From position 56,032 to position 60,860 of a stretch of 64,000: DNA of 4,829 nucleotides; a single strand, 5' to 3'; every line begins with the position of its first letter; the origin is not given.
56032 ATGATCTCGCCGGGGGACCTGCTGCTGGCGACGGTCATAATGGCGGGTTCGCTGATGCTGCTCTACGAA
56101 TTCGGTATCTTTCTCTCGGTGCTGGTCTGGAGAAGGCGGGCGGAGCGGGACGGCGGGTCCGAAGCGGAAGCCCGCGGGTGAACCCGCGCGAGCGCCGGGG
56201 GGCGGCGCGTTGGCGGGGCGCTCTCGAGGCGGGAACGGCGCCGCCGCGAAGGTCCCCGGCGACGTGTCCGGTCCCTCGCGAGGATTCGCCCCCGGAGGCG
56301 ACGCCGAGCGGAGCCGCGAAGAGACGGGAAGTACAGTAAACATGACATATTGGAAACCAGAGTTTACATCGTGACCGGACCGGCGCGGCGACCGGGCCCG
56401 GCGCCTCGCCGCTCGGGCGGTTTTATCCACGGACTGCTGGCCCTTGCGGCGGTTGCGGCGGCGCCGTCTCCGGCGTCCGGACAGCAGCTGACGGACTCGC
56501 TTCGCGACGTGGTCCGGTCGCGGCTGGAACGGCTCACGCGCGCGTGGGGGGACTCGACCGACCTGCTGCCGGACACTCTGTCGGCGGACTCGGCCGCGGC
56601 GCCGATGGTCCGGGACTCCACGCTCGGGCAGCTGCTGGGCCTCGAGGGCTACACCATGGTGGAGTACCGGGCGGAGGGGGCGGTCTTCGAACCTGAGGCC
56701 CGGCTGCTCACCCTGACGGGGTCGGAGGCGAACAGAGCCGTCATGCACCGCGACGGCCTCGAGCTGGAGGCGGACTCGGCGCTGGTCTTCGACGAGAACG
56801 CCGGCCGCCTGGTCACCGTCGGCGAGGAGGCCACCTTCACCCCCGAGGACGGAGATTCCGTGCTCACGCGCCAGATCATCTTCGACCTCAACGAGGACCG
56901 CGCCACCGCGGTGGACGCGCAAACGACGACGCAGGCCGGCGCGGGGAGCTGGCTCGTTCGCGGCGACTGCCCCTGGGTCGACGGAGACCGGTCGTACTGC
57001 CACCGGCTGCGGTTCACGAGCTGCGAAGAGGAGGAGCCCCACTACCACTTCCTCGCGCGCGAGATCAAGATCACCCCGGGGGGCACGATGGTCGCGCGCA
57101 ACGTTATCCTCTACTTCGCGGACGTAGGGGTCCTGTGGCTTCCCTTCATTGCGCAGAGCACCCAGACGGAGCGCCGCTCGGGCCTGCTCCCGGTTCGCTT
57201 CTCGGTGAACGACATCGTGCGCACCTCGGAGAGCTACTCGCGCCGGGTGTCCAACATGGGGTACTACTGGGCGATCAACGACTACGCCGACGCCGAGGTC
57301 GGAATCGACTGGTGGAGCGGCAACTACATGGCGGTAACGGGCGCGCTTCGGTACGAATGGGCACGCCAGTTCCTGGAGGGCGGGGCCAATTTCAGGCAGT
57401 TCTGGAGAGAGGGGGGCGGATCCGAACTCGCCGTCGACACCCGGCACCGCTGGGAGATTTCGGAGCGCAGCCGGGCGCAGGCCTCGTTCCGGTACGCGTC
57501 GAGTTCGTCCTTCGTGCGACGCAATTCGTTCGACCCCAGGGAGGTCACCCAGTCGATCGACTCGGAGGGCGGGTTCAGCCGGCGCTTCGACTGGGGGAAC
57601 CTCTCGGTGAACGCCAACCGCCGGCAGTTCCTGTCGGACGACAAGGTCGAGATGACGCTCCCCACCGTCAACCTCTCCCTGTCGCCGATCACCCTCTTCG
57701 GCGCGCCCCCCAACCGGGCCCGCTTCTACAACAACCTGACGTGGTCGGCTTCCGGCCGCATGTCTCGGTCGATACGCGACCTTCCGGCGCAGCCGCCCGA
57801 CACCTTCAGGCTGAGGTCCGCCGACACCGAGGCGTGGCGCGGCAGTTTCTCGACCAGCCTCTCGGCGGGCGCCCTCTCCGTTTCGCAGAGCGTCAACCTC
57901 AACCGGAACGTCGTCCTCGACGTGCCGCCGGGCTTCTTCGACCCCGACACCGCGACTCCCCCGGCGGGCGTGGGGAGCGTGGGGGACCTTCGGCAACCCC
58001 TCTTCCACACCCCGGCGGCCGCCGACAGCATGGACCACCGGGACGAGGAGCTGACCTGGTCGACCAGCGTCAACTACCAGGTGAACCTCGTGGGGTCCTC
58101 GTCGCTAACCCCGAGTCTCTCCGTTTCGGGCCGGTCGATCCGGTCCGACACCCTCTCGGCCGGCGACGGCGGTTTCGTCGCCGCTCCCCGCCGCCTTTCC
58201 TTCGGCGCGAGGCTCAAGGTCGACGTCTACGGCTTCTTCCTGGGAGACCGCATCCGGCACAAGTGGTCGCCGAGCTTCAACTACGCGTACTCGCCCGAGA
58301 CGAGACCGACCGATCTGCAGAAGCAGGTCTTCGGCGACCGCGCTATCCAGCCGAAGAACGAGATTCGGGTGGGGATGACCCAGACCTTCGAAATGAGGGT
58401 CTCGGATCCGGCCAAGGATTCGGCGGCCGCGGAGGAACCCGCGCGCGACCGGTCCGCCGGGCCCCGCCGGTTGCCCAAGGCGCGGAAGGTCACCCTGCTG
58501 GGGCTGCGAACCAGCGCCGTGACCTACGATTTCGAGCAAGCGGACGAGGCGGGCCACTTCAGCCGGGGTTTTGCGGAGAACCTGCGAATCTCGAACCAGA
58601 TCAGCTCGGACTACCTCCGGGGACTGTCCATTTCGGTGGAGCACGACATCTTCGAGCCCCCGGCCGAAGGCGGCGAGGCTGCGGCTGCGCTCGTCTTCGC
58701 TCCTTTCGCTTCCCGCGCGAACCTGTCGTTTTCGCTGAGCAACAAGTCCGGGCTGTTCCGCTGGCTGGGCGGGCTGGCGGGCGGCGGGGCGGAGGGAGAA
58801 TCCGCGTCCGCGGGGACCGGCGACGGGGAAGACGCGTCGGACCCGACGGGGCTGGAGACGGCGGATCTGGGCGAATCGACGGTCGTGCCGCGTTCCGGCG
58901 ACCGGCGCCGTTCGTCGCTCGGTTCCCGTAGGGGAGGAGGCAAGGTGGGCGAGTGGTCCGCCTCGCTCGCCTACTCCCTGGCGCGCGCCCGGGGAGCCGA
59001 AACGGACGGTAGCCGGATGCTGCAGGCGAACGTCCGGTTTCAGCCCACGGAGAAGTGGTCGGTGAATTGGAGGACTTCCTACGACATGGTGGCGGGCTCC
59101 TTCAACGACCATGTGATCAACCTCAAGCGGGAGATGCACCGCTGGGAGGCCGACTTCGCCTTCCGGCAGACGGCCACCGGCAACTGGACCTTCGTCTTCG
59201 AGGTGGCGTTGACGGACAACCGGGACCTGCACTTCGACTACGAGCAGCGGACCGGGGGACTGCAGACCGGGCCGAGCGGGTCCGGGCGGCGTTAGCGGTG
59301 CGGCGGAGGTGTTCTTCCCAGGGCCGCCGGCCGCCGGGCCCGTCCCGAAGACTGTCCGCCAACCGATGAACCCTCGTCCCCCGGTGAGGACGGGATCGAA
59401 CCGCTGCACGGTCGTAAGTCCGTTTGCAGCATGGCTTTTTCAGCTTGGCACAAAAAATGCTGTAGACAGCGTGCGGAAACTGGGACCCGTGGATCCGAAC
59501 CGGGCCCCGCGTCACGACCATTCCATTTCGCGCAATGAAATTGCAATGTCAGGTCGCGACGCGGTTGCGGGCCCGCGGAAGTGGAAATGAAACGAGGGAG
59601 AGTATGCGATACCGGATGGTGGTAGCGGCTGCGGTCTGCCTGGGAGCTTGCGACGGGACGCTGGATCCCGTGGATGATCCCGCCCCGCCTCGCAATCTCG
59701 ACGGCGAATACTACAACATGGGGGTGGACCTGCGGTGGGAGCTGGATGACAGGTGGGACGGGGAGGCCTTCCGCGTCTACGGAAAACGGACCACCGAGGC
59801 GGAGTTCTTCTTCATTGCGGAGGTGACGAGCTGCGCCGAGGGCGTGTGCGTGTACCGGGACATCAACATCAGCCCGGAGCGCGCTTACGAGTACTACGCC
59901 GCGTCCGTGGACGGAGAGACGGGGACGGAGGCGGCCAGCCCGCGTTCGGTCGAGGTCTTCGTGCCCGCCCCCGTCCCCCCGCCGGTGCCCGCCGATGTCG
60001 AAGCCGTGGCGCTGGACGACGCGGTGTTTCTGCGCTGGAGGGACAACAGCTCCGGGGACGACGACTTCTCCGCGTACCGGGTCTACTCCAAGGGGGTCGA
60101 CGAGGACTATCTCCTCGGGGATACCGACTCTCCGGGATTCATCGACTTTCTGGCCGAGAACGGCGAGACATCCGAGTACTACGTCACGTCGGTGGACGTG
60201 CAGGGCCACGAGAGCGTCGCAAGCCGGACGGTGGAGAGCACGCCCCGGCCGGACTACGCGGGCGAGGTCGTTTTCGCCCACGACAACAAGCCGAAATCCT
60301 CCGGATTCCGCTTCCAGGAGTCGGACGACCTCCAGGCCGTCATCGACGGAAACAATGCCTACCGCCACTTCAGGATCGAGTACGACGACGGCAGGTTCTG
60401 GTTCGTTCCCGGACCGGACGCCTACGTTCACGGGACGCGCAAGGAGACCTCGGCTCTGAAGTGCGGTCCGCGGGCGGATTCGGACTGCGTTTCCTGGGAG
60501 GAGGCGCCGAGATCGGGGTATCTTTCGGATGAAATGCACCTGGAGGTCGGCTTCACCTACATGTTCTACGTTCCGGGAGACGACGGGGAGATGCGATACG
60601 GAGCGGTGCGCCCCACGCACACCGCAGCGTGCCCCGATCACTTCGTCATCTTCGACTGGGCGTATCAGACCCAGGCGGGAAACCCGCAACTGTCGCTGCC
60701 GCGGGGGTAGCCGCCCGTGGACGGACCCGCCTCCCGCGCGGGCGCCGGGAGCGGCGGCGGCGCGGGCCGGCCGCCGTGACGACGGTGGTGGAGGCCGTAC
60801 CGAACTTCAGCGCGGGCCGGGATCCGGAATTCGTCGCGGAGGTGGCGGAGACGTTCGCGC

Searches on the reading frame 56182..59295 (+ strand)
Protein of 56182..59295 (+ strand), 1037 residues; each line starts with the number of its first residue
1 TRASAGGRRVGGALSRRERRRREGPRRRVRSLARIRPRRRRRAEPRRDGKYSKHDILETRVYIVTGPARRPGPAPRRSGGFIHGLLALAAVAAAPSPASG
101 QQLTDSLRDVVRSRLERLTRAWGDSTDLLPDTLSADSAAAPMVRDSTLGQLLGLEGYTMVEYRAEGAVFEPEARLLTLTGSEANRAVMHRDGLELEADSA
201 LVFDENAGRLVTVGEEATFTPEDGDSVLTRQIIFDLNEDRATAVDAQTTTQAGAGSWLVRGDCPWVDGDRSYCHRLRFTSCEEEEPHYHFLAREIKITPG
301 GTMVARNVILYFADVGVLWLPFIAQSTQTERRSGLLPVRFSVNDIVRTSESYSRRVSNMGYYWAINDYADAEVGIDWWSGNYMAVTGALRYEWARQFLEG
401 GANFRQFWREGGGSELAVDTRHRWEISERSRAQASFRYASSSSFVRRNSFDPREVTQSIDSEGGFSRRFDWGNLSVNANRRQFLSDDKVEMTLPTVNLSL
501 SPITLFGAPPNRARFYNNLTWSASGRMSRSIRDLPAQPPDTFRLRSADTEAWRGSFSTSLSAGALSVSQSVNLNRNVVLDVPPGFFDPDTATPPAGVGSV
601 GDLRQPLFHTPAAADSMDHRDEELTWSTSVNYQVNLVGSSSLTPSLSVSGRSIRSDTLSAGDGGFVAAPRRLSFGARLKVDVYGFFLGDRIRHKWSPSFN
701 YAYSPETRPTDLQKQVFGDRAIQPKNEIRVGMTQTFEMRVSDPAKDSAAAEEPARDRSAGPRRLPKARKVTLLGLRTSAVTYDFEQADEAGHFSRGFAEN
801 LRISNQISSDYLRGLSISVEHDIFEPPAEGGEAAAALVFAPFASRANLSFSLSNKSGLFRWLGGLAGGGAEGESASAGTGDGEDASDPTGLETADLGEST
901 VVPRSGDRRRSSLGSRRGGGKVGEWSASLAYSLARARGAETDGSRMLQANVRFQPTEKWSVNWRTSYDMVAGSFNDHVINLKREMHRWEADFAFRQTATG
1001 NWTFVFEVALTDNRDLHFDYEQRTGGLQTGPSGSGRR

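Call 42: search_protein_families(library=pfam, proteins=[window:56182-59295:+], max_evalue=1)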
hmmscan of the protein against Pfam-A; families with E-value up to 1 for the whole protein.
window:56182-59295:+ (1037 aa): 2 families
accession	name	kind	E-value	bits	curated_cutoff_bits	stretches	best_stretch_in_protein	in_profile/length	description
PF19838.5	LptD_2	-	1.5e-30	106.7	22.5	2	304-576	2-280/464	LptD protein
PF23811.1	DUF7183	-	0.018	15.6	27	1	724-779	30-85/146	Domain of unknown function (DUF7183)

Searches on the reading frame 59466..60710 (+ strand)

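Call 42: search_protein_families(library=pfam, proteins=[window:59466-60710:+], max_evalue=1)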
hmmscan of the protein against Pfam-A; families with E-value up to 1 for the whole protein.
window:59466-60710:+ (414 aa): 1 family
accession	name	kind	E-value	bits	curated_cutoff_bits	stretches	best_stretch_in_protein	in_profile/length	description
PF18370.7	RGI_lyase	-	0.2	12.5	27.8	1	180-256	12-83/86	Rhamnogalacturonan I lyases beta-sheet domain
